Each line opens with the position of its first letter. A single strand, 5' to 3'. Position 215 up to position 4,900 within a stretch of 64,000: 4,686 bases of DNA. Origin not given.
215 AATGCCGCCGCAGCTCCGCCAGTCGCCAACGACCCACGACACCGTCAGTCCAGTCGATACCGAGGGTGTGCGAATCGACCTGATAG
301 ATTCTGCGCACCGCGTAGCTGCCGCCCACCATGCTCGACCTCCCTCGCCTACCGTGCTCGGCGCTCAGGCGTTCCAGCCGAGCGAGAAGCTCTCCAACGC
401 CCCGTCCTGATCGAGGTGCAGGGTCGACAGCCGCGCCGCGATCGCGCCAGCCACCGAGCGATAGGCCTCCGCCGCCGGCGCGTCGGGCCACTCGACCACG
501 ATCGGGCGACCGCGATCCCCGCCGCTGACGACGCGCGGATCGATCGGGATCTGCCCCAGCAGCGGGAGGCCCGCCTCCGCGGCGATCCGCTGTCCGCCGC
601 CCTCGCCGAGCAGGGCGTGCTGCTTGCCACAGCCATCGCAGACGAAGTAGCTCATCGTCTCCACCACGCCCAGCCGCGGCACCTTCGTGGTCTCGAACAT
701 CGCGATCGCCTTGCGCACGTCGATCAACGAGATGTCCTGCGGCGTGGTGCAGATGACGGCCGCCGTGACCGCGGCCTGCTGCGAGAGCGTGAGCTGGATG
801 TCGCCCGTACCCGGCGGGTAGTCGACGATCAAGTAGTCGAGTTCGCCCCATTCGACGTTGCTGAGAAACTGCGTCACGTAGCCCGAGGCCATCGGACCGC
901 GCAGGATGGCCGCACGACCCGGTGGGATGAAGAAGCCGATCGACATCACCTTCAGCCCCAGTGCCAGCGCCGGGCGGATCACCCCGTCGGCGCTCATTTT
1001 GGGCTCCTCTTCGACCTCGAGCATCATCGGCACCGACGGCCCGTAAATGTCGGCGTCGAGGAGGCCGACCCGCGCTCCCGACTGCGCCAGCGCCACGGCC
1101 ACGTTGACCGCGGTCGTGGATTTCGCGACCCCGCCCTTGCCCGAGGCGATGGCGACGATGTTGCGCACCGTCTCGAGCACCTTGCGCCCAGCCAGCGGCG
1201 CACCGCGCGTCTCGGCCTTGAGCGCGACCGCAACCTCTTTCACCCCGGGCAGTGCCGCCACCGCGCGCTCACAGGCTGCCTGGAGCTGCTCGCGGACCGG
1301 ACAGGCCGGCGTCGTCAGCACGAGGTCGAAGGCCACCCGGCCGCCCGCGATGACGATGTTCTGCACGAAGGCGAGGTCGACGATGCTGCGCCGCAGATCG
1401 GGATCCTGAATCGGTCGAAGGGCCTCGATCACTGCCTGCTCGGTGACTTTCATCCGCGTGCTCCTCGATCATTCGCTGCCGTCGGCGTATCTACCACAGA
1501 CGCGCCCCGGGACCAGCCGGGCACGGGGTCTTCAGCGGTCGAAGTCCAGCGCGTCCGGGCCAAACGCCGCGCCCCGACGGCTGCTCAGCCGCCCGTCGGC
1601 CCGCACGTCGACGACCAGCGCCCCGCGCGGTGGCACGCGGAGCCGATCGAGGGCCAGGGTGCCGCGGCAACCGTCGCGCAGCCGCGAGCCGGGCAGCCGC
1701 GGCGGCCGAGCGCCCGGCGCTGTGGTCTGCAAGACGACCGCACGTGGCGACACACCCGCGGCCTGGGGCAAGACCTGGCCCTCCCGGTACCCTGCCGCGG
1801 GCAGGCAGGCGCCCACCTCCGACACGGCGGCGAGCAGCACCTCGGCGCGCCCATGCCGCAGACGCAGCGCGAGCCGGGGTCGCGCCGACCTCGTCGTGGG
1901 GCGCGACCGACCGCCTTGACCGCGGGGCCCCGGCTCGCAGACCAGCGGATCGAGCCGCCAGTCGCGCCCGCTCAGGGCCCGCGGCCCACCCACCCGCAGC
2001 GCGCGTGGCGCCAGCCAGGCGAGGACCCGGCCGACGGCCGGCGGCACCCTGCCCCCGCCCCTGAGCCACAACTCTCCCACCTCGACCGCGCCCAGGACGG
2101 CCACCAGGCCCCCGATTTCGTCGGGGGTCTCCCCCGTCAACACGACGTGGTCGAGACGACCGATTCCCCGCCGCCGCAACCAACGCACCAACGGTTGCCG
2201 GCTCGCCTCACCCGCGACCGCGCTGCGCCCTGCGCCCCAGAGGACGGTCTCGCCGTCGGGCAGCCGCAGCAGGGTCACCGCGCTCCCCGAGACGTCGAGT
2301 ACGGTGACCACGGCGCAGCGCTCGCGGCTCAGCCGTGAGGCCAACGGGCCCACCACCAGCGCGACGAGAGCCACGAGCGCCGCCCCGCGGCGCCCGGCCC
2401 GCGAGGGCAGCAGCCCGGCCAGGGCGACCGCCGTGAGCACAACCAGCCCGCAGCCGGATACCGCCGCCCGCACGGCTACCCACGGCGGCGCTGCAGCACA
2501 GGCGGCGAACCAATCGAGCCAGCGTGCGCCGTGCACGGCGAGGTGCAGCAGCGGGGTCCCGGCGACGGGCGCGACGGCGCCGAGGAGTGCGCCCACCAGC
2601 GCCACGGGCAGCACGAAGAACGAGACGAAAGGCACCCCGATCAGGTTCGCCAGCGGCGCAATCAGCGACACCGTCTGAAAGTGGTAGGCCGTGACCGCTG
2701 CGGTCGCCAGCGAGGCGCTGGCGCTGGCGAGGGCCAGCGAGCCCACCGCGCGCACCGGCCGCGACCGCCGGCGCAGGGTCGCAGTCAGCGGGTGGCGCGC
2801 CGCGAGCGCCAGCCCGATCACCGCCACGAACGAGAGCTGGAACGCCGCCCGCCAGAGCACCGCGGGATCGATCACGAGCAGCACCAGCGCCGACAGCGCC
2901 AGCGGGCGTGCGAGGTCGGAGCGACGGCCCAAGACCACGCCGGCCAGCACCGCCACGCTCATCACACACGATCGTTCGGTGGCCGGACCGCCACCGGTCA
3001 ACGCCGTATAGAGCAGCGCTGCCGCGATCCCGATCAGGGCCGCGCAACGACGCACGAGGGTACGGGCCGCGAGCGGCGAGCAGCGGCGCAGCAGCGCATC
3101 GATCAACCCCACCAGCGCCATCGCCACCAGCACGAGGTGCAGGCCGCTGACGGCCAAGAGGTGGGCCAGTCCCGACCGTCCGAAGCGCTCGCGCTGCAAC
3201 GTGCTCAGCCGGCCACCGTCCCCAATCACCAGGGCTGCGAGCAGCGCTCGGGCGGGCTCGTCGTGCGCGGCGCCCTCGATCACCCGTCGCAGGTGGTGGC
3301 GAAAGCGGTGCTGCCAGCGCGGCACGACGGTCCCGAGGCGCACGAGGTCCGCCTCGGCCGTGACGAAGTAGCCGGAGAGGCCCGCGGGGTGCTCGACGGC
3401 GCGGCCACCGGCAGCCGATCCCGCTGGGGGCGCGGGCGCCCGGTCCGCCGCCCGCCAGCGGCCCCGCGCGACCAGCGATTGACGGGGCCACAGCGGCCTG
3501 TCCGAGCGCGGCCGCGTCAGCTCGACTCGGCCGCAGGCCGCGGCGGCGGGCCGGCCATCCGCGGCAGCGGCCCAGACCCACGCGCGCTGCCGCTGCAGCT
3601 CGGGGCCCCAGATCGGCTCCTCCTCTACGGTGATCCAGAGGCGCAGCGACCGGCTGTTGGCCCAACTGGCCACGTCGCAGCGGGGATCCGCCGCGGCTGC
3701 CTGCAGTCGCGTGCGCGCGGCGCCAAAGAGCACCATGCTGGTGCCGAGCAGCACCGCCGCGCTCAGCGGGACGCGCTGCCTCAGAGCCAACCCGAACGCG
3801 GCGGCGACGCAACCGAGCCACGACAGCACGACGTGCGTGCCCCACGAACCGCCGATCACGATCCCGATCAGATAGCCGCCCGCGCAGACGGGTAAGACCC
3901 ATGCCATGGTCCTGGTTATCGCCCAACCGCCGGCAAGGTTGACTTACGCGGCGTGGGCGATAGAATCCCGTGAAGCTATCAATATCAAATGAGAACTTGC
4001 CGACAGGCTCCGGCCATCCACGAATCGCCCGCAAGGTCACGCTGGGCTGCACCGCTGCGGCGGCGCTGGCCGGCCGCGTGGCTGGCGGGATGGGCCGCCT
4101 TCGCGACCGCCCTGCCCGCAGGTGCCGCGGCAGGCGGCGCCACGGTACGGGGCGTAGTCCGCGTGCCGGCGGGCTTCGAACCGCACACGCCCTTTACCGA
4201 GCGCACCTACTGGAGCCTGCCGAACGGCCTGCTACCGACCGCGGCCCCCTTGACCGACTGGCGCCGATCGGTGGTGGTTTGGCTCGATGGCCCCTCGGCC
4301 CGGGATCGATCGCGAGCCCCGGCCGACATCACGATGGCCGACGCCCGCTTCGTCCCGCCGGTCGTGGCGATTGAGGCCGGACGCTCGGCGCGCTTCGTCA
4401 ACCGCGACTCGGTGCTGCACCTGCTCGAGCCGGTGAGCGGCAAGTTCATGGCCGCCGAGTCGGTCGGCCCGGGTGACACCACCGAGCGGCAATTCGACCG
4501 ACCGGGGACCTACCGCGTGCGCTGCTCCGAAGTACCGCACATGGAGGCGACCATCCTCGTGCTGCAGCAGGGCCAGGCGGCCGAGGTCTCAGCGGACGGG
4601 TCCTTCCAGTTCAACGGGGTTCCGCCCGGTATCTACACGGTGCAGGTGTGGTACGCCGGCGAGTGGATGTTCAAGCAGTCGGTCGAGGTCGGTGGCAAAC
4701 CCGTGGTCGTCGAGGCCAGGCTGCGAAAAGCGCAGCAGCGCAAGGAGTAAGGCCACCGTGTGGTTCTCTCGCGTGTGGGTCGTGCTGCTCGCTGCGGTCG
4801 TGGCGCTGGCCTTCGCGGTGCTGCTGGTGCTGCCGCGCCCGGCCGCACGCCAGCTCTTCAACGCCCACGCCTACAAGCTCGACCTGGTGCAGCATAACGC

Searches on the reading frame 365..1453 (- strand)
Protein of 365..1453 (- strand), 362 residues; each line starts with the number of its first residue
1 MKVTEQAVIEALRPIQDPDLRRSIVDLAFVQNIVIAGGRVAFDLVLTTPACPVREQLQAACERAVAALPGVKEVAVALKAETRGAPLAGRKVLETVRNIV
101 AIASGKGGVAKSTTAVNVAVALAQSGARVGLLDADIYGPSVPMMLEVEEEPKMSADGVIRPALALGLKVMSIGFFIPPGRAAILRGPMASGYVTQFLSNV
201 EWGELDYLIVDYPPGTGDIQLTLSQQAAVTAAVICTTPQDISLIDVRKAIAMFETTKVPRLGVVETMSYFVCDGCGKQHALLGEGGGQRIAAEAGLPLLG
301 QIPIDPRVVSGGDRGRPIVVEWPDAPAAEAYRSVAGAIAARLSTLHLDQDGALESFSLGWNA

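Call 88: search_protein_families(library=pfam, proteins=[window:365-1453:-], max_evalue=0.001)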
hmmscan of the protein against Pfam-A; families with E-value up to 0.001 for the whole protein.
window:365-1453:- (362 aa): 6 families
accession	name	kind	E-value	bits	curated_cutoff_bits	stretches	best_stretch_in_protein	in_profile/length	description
PF10609.15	ParA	-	2.5e-92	309.2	27.1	1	96-338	2-245/246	NUBPL iron-transfer P-loop NTPase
PF01883.24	FeS_assembly_P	-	5.1e-22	78.4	23.5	1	5-76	1-73/73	Iron-sulfur cluster assembly protein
PF01656.29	CbiA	-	2e-13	50.9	25.4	1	100-318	1-125/125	CobQ/CobB/MinD/ParA nucleotide binding domain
PF13614.12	AAA_31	-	1.3e-10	42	27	1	98-136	2-40/177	AAA domain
PF09140.17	MipZ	-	3.1e-08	33.7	20.7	1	99-151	2-54/262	ATPase MipZ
PF00142.24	Fer4_NifH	-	6.3e-06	26.3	25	0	104-144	6-46/271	4Fe-4S iron sulfur cluster binding proteins, NifH/frxC family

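Call 95: find_homologous_proteins(query=window:365-1453:-, max_evalue=1e-80)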
Query window:365-1453:- (362 aa): 5060 proteins with E <= 1e-80 among 8000 candidates; the best 120 are listed.
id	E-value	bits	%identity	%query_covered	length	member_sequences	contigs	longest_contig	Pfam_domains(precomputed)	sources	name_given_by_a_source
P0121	3.9e-227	771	99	100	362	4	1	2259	PF00142.25,PF10609.16,PF01656.30,PF01883.25,PF13614.13,PF09140.18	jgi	-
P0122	3.4e-206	702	90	100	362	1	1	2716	PF00142.25,PF10609.16,PF01656.30,PF01883.25,PF13614.13,PF09140.18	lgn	-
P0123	9.1e-175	599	74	100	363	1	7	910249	PF00142.25,PF10609.16,PF01656.30,PF01883.25,PF13614.13,PF09140.18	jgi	jgi:ATP-binding protein involved in chromosome partitioning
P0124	9.7e-175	599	72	100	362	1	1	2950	PF00142.25,PF10609.16,PF01656.30,PF01883.25,PF13614.13,PF09140.18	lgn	-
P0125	5.6e-170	583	72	100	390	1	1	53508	PF10609.16,PF01656.30,PF01883.25,PF13614.13,PF09140.18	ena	-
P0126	5.0e-168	577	72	99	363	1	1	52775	PF00142.25,PF10609.16,PF01656.30,PF01883.25,PF13614.13,PF09140.18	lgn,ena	-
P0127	1.2e-165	569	70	100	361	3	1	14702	PF00142.25,PF10609.16,PF01656.30,PF01883.25,PF13614.13,PF09140.18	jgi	jgi:ATP-binding protein involved in chromosome partitioning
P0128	1.6e-165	569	71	100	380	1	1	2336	PF10609.16,PF01656.30,PF01883.25,PF13614.13,PF09140.18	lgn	-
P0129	2.5e-164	565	69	100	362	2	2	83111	PF00142.25,PF10609.16,PF01656.30,PF01883.25,PF13614.13,PF09140.18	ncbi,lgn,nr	ncbi:MAG: chromosome partitioning protein [Proteobacteria bacterium]|nr:MAG: chromosome partitioning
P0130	8.7e-164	563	70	100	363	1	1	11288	PF10609.16,PF01656.30,PF01883.25,PF13614.13,PF09140.18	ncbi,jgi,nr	ncbi:MAG: Mrp/NBP35 family ATP-binding protein [Deltaproteobacteria bacterium]|nr:Mrp/NBP35 family A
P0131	2.4e-163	561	68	100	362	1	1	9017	PF00142.25,PF10609.16,PF01656.30,PF01883.25,PF13614.13,PF09140.18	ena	-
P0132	3.0e-162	558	68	100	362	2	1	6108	PF00142.25,PF10609.16,PF01656.30,PF01883.25,PF13614.13,PF09140.18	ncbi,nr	ncbi:MAG: Mrp/NBP35 family ATP-binding protein [Deltaproteobacteria bacterium]|nr:Mrp/NBP35 family A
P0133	1.2e-160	553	67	99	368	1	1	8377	PF10609.16,PF01656.30,PF01883.25,PF13614.13,PF09140.18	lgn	-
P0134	6.7e-158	543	68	100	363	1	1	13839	PF00142.25,PF10609.16,PF01656.30,PF01883.25,PF13614.13,PF09140.18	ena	-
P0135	2.5e-156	538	68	99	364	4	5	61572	PF00142.25,PF10609.16,PF01656.30,PF01883.25,PF13614.13,PF09140.18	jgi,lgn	jgi:ATP-binding protein involved in chromosome partitioning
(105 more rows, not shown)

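Call 96: find_encoding_contigs(protein=P0122, flank=3000, max_places=3)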
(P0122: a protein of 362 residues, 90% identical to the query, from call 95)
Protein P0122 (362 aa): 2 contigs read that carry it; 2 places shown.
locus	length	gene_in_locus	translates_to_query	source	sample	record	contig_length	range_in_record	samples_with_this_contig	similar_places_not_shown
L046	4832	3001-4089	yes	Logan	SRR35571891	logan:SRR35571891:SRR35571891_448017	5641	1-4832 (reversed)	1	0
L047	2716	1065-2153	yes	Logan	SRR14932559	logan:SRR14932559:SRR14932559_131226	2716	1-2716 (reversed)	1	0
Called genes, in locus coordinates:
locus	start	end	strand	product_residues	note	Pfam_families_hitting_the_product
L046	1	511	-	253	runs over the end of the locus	PF13473:Cupredoxin_1 (weak)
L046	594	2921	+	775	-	PF03772:Competence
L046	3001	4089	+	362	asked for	PF01883:FeS_assembly_P, PF00142:Fer4_NifH (faint), PF01656:CbiA, PF09140:MipZ, PF10609:ParA, PF13614:AAA_31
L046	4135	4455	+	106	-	PF06155:GBBH-like_N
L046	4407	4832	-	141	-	?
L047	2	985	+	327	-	?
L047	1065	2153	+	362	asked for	PF01883:FeS_assembly_P, PF00142:Fer4_NifH (faint), PF01656:CbiA, PF09140:MipZ, PF10609:ParA, PF13614:AAA_31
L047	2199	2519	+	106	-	PF06155:GBBH-like_N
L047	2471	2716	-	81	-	?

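Call 97: find_encoding_contigs(protein=P0123, flank=10000, max_places=2)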
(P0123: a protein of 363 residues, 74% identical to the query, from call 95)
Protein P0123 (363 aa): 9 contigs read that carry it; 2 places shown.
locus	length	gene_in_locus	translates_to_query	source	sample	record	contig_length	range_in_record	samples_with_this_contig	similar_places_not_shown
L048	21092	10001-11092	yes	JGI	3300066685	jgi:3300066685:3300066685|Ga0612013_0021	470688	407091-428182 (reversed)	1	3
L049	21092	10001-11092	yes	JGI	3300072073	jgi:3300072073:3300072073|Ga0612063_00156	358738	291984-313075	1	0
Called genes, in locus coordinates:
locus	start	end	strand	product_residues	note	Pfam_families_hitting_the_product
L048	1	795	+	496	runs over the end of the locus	PF00089:Trypsin, PF13365:Trypsin_2, PF00595:PDZ, PF13180:PDZ_2, PF17820:PDZ_6, PF00595:PDZ, PF13180:PDZ_2, PF17820:PDZ_6, +3 more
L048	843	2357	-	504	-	PF00069:Pkinase, PF07714:PK_Tyr_Ser-Thr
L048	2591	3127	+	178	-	-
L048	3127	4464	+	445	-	PF04107:GCS2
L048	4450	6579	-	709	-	-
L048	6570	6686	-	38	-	-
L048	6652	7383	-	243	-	-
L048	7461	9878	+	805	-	PF03772:Competence, PF00753:Lactamase_B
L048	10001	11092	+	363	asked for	PF01883:FeS_assembly_P, PF00142:Fer4_NifH (faint), PF01656:CbiA, PF09140:MipZ (weak), PF10609:ParA, PF13614:AAA_31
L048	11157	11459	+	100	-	PF06155:GBBH-like_N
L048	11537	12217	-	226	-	PF00075:RNase_H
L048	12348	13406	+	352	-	-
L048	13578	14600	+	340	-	PF16697:Yop-YscD_cpl, PF00498:FHA, PF16697:Yop-YscD_cpl, PF00498:FHA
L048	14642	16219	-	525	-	PF02881:SRP54_N, PF06414:Zeta_toxin (faint), PF00448:SRP54, PF01656:CbiA (weak), PF13401:AAA_22 (weak), PF02978:SRP_SPB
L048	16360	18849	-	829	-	PF13646:HEAT_2 (faint), PF02985:HEAT (faint)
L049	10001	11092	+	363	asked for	PF01883:FeS_assembly_P, PF00142:Fer4_NifH (faint), PF01656:CbiA, PF09140:MipZ (weak), PF10609:ParA, PF13614:AAA_31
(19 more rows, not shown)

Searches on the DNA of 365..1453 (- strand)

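Call 98: search_with_rna_model(model_id=R1, sources=[L046, L047, L048, L049], max_evalue=1)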
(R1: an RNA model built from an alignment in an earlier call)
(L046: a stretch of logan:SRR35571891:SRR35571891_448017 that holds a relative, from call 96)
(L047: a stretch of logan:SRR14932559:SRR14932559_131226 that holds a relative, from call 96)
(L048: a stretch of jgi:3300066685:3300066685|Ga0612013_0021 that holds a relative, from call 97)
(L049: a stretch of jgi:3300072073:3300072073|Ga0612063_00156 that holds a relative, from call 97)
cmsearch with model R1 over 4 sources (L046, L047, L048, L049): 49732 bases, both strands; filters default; matches with E-value up to 1: 0.
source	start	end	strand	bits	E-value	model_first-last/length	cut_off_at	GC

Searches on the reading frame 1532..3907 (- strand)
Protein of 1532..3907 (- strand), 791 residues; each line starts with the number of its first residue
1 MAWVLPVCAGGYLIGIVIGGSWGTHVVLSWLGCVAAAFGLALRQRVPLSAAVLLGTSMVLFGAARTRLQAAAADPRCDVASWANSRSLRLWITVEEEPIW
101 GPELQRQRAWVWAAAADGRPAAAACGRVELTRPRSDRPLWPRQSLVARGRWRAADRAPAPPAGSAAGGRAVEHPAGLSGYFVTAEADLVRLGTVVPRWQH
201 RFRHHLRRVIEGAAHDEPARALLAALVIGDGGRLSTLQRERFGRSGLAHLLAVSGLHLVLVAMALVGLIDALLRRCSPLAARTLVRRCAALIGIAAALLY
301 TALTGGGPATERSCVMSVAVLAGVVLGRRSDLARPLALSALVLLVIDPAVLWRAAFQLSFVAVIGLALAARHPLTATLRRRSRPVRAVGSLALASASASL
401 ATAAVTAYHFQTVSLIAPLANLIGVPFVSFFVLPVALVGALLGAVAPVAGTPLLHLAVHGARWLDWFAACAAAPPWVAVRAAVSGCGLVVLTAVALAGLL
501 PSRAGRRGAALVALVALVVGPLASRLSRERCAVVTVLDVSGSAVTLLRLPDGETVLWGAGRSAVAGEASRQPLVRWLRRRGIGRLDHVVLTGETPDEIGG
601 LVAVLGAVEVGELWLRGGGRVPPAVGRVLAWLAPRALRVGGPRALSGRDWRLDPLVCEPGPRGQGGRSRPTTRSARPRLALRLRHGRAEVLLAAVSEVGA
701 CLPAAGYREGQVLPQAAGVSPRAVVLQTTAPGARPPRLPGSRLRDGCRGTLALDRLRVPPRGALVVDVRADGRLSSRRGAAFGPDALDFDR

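Call 88: search_protein_families(library=pfam, proteins=[window:1532-3907:-], max_evalue=0.001)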
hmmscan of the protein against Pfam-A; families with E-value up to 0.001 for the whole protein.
window:1532-3907:- (791 aa): 1 family
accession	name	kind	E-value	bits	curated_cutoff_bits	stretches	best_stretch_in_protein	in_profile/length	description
PF03772.21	Competence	-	1.5e-56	192.1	23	1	226-500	1-266/270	Competence protein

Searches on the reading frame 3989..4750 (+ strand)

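Call 89: search_protein_families(library=pfam, proteins=[window:3989-4750:+], max_evalue=0.00001)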
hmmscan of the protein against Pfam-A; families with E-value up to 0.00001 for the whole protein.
window:3989-4750:+ (253 aa): 2 families
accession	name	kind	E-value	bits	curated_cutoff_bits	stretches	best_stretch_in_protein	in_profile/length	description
PF13473.12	Cupredoxin_1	-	1e-06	29.2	27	1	97-191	9-104/104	Cupredoxin-like domain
PF13620.12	CarboxypepD_reg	-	1.1e-06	29.3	32.3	1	184-245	14-81/82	Carboxypeptidase regulatory-like domain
